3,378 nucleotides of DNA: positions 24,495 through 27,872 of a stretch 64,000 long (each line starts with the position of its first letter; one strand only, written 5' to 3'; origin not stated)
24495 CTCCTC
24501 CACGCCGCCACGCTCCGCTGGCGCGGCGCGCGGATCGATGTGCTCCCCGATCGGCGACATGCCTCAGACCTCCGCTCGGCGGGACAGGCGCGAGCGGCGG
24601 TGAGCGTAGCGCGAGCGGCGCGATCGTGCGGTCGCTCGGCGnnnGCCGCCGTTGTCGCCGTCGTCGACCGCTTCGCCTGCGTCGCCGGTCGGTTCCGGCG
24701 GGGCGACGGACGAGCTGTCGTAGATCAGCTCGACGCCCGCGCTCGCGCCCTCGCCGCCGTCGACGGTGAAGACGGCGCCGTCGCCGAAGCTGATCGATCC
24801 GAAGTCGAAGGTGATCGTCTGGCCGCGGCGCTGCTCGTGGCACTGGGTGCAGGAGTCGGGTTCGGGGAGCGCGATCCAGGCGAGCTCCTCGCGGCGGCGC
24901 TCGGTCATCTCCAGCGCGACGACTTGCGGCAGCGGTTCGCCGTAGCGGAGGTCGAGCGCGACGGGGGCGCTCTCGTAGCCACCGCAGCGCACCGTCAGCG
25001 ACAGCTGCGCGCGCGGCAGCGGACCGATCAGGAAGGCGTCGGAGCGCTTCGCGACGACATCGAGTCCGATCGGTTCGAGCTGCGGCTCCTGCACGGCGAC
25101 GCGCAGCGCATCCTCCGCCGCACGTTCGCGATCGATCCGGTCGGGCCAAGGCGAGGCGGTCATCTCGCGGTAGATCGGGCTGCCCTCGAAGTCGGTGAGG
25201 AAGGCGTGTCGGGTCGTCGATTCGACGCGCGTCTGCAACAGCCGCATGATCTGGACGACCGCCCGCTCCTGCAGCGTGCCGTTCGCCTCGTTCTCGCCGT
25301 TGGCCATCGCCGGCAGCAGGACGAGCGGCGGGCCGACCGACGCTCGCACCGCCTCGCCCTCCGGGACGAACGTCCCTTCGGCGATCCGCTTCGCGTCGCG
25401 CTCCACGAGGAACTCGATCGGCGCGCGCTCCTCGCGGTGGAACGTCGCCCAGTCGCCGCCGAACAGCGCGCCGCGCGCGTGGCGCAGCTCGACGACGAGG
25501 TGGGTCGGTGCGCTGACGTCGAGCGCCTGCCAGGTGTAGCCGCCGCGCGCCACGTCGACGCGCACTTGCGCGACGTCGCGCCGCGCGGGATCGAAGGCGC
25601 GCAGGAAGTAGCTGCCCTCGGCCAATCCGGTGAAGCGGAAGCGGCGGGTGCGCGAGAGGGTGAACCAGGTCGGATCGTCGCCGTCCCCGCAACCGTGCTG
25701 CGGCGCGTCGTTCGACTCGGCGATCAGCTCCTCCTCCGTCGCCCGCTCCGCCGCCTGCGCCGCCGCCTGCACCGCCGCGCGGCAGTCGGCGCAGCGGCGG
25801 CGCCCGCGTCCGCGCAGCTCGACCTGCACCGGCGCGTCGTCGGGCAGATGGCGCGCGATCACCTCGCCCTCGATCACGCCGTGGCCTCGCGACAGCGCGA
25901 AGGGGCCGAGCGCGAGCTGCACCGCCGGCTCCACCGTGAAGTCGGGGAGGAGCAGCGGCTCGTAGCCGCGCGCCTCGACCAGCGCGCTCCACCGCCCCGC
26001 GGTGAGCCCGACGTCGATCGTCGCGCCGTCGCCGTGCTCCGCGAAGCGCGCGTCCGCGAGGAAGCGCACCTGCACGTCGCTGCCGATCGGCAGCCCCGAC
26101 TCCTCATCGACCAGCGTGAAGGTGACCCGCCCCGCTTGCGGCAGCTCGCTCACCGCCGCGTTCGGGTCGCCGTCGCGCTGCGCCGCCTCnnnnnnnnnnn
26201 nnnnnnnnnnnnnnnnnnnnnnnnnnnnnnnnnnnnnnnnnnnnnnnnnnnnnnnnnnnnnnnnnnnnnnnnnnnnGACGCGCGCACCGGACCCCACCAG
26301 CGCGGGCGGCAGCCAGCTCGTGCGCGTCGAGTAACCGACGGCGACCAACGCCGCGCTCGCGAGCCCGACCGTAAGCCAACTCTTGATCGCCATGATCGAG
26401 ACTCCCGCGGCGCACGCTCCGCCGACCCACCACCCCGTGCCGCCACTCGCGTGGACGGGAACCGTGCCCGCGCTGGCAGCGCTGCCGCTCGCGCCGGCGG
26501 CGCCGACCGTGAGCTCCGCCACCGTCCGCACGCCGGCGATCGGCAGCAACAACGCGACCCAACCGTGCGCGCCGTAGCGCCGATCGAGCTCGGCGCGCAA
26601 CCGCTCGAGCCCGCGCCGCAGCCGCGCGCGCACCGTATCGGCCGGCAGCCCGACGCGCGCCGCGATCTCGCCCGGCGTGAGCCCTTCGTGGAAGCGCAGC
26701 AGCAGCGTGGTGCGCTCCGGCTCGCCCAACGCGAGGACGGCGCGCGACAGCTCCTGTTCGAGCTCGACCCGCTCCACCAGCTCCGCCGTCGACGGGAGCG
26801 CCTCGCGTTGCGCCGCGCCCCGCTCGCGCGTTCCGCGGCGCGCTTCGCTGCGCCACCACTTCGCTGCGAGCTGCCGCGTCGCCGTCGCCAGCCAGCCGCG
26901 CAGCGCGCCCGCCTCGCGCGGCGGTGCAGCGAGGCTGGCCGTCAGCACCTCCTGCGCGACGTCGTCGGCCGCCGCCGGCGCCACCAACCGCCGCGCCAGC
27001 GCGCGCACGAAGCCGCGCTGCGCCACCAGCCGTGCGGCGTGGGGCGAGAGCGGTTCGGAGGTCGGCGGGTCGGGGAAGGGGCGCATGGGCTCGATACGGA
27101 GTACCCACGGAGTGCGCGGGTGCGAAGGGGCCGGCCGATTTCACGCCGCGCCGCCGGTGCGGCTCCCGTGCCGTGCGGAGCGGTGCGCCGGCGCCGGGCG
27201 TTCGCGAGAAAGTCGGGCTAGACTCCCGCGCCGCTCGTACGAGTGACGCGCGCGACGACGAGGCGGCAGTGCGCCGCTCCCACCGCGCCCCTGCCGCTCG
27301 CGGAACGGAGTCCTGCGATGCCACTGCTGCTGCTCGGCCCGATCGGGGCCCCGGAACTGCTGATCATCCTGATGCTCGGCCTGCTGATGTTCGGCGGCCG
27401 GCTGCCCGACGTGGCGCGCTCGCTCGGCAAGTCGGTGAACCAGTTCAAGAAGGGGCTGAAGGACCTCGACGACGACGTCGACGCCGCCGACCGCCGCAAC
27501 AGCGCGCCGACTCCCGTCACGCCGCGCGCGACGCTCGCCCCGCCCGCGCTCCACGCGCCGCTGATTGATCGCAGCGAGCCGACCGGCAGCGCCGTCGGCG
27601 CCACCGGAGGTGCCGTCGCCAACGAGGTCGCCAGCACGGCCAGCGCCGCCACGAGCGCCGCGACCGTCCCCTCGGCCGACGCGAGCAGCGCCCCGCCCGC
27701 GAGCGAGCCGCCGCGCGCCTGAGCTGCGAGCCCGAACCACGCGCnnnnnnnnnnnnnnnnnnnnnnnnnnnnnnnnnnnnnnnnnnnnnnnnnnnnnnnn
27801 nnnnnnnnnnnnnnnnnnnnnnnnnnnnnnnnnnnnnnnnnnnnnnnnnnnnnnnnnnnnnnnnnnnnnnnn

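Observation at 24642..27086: ECF sigma factor fused in one ORF to a TM helix and a 550-aa extracytoplasmic domain, next to a CPBP intramembrane protease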

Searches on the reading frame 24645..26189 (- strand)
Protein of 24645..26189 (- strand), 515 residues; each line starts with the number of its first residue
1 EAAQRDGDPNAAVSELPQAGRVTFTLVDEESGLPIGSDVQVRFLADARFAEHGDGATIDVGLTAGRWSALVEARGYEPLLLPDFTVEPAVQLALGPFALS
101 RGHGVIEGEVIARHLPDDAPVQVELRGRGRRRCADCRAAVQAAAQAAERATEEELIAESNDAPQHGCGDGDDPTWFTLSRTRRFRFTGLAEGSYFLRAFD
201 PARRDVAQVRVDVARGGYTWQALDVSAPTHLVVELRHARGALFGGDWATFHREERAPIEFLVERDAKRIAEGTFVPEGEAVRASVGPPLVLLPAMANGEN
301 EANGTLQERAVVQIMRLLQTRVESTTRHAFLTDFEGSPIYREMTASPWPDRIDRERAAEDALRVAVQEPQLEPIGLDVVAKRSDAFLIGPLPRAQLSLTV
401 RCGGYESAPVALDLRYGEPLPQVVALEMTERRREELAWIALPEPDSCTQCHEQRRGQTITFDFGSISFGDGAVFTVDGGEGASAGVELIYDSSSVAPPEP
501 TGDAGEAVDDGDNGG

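Call 31: find_homologous_proteins(query=window:24645-26189:-, max_evalue=0.001)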
Query window:24645-26189:- (515 aa): 12 proteins with E <= 0.001 among 8000 candidates.
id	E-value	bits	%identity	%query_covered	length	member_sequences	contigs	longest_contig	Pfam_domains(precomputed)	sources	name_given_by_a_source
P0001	0.0e+0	1148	100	100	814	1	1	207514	PF04545.23,PF04542.21,PF08281.19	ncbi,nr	ncbi:MAG: sigma-70 family RNA polymerase sigma factor [Planctomycetes bacterium]|nr:sigma-70 family 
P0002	0.0e+0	1035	92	100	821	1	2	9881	PF04545.23,PF04542.21,PF08281.19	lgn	-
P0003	8.3e-297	1003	90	97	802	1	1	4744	PF04545.23,PF04542.21,PF08281.19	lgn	-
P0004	6.4e-151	522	54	94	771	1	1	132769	PF04545.23,PF04542.21,PF08281.19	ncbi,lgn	-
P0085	1.4e-143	498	54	94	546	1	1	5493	PF13620.13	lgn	-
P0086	6.8e-120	420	49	89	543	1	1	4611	-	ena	-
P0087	1.8e-115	405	48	85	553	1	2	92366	-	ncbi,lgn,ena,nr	ncbi:MAG: hypothetical protein EXS13_07945 [Planctomycetes bacterium]|nr:hypothetical protein [Planc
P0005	6.1e-115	403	48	87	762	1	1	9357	PF04545.23,PF04542.21,PF13620.13,PF08281.19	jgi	jgi:RNA polymerase sigma-70 factor (ECF subfamily)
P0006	1.9e-112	395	45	97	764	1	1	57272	PF04545.23,PF04542.21,PF08281.19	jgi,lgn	-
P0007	2.4e-106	375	46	88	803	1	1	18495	PF04545.23,PF04542.21,PF08281.19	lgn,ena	-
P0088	2.1e-77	279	48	59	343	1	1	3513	-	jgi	-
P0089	1.0e-58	218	35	85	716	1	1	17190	PF13384.13,PF04545.23,PF13620.13,PF08281.19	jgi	jgi:RNA polymerase sigma-70 factor (ECF subfamily)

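Call 33: find_encoding_contigs(protein=P0085, flank=6000, max_places=2)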
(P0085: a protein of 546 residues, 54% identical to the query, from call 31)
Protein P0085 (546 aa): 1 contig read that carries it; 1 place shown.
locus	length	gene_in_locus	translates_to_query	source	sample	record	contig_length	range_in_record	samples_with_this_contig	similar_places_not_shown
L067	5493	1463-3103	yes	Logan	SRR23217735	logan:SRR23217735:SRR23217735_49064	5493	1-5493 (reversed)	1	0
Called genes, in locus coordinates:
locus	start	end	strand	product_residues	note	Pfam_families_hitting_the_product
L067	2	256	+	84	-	?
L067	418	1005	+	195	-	PF01641:SelR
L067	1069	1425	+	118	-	PF01625:PMSR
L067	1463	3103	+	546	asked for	PF13620:CarboxypepD_reg (faint)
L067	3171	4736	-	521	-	PF00034:Cytochrom_C (faint)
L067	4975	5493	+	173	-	?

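Call 34: find_encoding_contigs(protein=P0086, flank=6000, max_places=2)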
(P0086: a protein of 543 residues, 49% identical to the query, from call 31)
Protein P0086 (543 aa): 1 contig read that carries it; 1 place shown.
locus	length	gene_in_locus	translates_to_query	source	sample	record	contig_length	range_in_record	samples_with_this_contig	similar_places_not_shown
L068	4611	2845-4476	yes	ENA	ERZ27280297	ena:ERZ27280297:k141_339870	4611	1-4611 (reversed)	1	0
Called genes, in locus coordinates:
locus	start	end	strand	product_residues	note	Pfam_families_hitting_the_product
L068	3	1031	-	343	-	?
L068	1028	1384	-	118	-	PF02416:TatA_B_E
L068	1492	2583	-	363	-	-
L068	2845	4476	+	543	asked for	-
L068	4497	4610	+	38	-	?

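Call 43: predict_structure(alignment_id=A2)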
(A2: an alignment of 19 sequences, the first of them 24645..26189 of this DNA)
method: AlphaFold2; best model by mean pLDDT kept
length: 515 residues; sequences in the alignment: 19
mean_pLDDT: 71.8   pTM: 0.56
mean pLDDT of the five models: 71.8, 71.6, 71.4, 69.6, 68.2
residues with pLDDT >= 90: 142; 70-90: 169; 50-70: 64; < 50: 140
segments of 3 or more residues with pLDDT < 50: 1-14, 155-162, 291-304, 306-308, 318-349, 450-515
pLDDT, mean of each block of 10 residues (from residue 1): 38 64 93 84 94 86 94 90 93 93 89 82 85 71 66 46 60 81 87 87 73 90 79 93 89 89 86 93 78 42 47 50 44 36 40 90 73 82 92 89 95 83 94 79 55 38 38 43 39 36 38 40
secondary structure, 60 per line:
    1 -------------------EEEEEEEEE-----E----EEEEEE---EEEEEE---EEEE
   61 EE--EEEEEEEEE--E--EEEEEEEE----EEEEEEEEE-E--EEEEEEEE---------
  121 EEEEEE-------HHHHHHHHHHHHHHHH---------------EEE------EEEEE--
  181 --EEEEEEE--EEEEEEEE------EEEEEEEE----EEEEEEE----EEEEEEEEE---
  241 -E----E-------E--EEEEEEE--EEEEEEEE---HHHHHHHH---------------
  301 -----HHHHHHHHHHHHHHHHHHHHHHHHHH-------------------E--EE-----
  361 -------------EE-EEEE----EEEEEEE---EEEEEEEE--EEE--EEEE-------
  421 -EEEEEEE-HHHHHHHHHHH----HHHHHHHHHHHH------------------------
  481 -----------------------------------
elements in order: E20-28 E39-44 E48-53 E57-62 E65-73 E79-86 E91-99 E104-111 E121-126 H134-149 E165-167 E174-178 E183-189 E192-199 E206-213 E218-224 E229-237 E258-264 E267-274 H278-285 H306-331 E377-380 E385-391 E395-402 E405-407 E410-413 E422-428 H430-440 H445-456

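Call 57: search_protein_representatives(alignment_id=A4)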
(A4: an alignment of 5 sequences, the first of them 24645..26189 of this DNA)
Query: 5 sequences, 551 profile positions. Proteins with E-value up to 0.001 (for the whole library): 175; up to 1e-10: 144; up to 1e-30: 57. The best 150 are listed.
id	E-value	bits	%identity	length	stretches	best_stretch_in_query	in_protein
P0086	8.1e-296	998.4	-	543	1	1-532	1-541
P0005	4.7e-212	721.9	-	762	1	1-520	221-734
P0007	2.7e-175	600.6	-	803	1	1-519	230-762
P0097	3.9e-130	451.5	-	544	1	36-532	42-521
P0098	1.3e-127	443.1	-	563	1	21-509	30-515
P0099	3.4e-118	412.1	-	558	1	35-509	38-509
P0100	1.2e-116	407.0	-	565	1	28-508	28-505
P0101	2.6e-114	399.2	-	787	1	1-508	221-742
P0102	1.3e-112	393.6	-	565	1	11-509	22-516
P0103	1.8e-111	389.9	-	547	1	47-530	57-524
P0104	2.4e-105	369.7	-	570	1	20-508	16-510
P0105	7.4e-104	364.7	-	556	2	54-357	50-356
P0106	4.4e-103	362.2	-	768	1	8-532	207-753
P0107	1.0e-98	347.8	-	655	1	5-508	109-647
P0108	1.8e-97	343.7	-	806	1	7-514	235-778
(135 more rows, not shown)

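Call 74: find_related_loci(query=A4, collection=metagenome_contigs, flank=7000)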
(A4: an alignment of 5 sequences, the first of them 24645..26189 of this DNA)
Query A4 (515 aa) in metagenome_contigs; peptide patterns used: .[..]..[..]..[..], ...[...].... (x = any residue, [..] = any of these).
600 stretches matched a pattern, but none encodes a relative of the query by tblastn (E <= 1e-3).

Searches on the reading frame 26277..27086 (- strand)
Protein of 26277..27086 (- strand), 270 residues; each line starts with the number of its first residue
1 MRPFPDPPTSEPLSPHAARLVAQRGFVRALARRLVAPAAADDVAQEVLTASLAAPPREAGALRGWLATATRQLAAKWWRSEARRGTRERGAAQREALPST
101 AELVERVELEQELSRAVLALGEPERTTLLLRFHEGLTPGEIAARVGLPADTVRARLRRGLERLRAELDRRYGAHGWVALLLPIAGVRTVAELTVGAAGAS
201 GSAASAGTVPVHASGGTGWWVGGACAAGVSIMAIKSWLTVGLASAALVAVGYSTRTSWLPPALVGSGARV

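Call 46: predict_structure(alignment_id=A3)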
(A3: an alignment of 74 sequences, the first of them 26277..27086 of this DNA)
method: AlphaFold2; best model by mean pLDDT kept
length: 270 residues; sequences in the alignment: 74
mean_pLDDT: 80.4   pTM: 0.51
mean pLDDT of the five models: 80.4, 79.3, 79.2, 79.1, 79.1
residues with pLDDT >= 90: 153; 70-90: 32; 50-70: 34; < 50: 51
segments of 3 or more residues with pLDDT < 50: 202-236, 254-267
pLDDT, mean of each block of 10 residues (from residue 1): 68 91 98 98 98 96 98 98 93 80 93 97 98 98 98 98 97 92 75 59 46 41 44 51 70 50 47
secondary structure, 60 per line:
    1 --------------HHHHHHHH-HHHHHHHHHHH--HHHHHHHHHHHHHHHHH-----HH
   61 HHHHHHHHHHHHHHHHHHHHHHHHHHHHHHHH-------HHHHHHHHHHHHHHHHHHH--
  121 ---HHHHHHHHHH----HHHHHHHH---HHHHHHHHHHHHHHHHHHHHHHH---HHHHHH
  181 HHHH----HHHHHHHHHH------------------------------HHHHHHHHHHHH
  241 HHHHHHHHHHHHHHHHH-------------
elements in order: H15-22 H24-34 H37-53 H59-92 H100-118 H124-133 H138-145 H149-171 H175-184 H189-198 H229-257

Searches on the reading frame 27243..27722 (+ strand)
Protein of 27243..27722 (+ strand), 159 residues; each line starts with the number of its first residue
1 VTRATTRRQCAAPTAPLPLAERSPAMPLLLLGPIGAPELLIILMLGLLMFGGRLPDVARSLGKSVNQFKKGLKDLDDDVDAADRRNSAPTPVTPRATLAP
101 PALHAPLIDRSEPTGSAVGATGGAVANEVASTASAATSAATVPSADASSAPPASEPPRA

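Call 3: search_protein_families(library=pfam, proteins=[window:27243-27722:+], max_evalue=0.1)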
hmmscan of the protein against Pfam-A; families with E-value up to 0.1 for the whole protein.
window:27243-27722:+ (159 aa): 1 family
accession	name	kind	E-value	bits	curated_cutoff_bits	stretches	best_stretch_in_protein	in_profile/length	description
PF02416.21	TatA_B_E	-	2e-13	49.8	21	1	34-79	1-47/53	mttA/Hcf106 family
